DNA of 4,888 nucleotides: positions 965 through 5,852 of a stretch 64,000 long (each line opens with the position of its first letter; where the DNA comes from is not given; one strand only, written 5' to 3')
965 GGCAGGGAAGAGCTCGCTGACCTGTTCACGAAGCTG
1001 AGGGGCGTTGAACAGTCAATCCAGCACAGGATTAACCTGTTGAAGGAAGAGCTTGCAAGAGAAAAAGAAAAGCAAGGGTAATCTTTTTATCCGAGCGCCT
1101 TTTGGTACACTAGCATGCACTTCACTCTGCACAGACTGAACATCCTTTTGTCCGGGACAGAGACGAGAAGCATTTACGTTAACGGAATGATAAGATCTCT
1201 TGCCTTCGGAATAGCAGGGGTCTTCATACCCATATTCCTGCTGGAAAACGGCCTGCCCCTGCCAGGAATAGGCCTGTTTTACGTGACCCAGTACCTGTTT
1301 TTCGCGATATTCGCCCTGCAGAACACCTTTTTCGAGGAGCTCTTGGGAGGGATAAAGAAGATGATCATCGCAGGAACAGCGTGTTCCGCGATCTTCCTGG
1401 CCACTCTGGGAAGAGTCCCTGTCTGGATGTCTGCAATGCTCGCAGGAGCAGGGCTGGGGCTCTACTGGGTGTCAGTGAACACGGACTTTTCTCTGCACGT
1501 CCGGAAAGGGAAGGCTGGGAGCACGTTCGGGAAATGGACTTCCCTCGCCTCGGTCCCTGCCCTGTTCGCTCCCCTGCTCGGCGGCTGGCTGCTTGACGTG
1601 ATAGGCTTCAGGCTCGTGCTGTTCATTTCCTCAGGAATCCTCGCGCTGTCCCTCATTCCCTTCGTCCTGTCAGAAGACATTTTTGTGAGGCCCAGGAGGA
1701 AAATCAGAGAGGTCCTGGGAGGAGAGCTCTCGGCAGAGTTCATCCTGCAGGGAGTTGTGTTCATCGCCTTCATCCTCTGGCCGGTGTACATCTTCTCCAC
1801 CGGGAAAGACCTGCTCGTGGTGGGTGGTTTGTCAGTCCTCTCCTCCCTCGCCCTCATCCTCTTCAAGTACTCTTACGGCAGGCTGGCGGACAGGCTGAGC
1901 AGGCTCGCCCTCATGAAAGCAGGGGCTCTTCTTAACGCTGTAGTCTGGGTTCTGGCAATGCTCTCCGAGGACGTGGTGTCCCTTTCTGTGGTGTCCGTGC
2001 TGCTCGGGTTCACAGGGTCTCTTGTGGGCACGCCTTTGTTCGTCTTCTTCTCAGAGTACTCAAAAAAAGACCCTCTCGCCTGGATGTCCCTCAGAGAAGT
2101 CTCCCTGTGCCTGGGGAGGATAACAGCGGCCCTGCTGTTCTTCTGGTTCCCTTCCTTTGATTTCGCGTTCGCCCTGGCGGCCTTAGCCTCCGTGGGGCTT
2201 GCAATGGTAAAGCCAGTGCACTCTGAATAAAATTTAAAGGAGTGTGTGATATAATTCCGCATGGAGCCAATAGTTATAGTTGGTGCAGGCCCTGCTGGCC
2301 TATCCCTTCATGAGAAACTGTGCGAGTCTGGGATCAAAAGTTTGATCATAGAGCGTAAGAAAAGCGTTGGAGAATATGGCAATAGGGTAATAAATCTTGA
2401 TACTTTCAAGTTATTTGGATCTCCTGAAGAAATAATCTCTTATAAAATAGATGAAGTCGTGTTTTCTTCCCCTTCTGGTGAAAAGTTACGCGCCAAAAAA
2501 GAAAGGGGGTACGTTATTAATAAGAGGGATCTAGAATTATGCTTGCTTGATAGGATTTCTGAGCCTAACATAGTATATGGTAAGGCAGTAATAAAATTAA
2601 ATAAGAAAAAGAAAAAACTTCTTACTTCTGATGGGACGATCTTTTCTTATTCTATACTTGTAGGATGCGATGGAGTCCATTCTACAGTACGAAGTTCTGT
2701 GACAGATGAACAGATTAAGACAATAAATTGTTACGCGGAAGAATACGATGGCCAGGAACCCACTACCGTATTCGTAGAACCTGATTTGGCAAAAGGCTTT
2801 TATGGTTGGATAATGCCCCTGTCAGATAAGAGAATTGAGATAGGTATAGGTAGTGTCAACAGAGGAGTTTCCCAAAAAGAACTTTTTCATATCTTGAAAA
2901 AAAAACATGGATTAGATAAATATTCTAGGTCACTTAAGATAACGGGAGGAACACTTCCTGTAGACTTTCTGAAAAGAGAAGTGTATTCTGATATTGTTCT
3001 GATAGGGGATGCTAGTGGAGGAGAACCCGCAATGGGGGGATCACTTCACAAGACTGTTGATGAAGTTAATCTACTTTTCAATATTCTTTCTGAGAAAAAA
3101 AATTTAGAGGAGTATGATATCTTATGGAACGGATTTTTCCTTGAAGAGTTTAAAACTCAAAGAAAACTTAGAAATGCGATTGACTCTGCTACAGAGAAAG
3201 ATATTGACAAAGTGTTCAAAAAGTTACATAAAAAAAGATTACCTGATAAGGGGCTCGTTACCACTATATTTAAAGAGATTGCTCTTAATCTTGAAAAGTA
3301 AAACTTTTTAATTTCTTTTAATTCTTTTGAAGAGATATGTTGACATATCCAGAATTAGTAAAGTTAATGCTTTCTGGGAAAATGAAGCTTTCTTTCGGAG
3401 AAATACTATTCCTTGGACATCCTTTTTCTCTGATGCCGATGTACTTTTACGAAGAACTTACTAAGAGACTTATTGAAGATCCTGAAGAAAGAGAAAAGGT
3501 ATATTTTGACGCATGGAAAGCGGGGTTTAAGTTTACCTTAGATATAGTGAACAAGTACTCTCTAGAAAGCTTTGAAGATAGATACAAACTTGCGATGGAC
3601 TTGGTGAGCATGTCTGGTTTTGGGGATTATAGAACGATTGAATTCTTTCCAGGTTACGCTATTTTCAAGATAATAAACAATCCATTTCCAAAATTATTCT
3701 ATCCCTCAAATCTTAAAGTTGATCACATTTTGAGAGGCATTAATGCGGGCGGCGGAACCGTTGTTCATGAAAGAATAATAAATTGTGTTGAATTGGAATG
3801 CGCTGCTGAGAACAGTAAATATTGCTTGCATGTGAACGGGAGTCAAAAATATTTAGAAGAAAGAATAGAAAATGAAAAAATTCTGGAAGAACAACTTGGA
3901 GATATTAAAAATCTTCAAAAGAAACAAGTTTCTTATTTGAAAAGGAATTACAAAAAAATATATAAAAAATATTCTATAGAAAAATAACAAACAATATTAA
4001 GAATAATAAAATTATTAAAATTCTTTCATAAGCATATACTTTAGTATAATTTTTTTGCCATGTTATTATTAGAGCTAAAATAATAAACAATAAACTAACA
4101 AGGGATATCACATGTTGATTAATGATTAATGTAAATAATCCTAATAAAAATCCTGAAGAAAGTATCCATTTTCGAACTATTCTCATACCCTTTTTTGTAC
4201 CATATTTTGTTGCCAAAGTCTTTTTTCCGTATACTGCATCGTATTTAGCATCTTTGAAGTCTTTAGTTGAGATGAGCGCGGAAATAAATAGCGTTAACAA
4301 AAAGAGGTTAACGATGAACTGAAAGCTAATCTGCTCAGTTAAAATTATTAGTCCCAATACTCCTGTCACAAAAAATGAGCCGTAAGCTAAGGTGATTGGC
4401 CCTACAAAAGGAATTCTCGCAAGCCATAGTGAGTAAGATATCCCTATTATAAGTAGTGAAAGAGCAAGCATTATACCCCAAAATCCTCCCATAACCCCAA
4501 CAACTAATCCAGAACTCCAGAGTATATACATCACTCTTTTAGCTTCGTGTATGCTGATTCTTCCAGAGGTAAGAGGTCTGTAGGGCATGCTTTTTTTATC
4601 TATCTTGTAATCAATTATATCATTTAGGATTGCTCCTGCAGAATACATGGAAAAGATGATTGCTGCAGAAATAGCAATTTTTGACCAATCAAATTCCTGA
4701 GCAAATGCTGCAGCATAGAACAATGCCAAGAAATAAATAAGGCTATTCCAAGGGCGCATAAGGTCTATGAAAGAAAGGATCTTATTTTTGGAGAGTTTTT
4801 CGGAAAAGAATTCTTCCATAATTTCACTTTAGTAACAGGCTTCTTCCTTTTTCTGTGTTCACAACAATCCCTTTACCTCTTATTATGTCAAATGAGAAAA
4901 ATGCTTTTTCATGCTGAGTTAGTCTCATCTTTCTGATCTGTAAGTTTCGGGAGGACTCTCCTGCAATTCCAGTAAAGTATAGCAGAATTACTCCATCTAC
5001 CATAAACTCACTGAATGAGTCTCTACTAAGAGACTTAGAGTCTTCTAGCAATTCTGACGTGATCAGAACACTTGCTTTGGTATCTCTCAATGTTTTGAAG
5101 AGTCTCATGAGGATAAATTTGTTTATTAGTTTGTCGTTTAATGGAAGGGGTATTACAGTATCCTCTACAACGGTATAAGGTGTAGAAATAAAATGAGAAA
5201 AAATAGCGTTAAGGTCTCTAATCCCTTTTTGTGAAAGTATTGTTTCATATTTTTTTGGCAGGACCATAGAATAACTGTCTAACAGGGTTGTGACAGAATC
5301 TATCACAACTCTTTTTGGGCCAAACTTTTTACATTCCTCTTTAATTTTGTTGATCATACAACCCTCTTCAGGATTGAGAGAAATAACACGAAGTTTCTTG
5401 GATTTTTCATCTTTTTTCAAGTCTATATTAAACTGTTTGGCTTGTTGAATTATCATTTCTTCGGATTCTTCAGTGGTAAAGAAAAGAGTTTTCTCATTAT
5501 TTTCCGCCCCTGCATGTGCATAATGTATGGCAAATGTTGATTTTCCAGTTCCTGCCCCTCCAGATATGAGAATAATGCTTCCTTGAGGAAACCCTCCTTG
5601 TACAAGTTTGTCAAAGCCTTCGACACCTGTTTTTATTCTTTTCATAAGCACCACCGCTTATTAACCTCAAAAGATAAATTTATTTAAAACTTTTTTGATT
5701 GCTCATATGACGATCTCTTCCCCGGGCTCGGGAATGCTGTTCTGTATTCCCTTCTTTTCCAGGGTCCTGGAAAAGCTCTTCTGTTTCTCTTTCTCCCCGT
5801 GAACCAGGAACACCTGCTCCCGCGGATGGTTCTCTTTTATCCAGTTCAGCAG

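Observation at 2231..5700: Roughly 3.5-kb low-GC island carrying a second geranylgeranyl-reductase paralog, a UbiA (DGGGP-synthase-like) prenyltransferase, a KaiC-like ATPase and an unknown protein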

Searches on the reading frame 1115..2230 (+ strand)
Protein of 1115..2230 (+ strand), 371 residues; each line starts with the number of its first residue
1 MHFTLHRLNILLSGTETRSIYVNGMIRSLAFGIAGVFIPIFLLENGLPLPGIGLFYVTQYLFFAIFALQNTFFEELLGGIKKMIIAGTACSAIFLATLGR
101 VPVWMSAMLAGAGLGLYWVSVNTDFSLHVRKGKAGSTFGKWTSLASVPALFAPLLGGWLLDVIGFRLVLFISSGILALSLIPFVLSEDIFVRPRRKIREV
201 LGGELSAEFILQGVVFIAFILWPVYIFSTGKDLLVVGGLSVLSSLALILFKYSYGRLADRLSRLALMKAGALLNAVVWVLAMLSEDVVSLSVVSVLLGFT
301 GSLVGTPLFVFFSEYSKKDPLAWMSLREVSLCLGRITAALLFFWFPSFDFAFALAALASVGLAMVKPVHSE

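Call 5: search_protein_families(library=pfam, proteins=[window:1115-2230:+], max_evalue=0.01)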
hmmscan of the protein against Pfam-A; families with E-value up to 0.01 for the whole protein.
window:1115-2230:+ (371 aa): 1 family
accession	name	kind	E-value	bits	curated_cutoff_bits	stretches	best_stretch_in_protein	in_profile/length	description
PF07690.21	MFS_1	-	1.1e-18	67.8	33.4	2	22-223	3-215/347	Major Facilitator Superfamily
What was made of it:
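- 1115..2230 (+): Host MFS transporter, the left flank of the insertion site. Its C-terminus is intact. PF07690 (call 5).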

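Call 6: search_protein_families(library=ncbifam, proteins=[window:1115-2230:+], max_evalue=0.01)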
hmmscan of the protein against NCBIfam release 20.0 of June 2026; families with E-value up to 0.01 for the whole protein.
window:1115-2230:+ (371 aa): 1 family
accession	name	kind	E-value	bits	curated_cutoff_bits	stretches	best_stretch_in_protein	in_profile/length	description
TIGR00880.1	2_A_01_02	superfamily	0.00011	22.3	131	1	62-180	3-131/141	multidrug resistance protein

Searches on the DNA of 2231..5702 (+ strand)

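Call 91: search_dna_similar(query=window:2231-5702:+, collection=plasmids, mode=distant, max_rows=10)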
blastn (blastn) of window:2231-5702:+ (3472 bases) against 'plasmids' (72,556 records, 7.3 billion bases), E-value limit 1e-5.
No match.
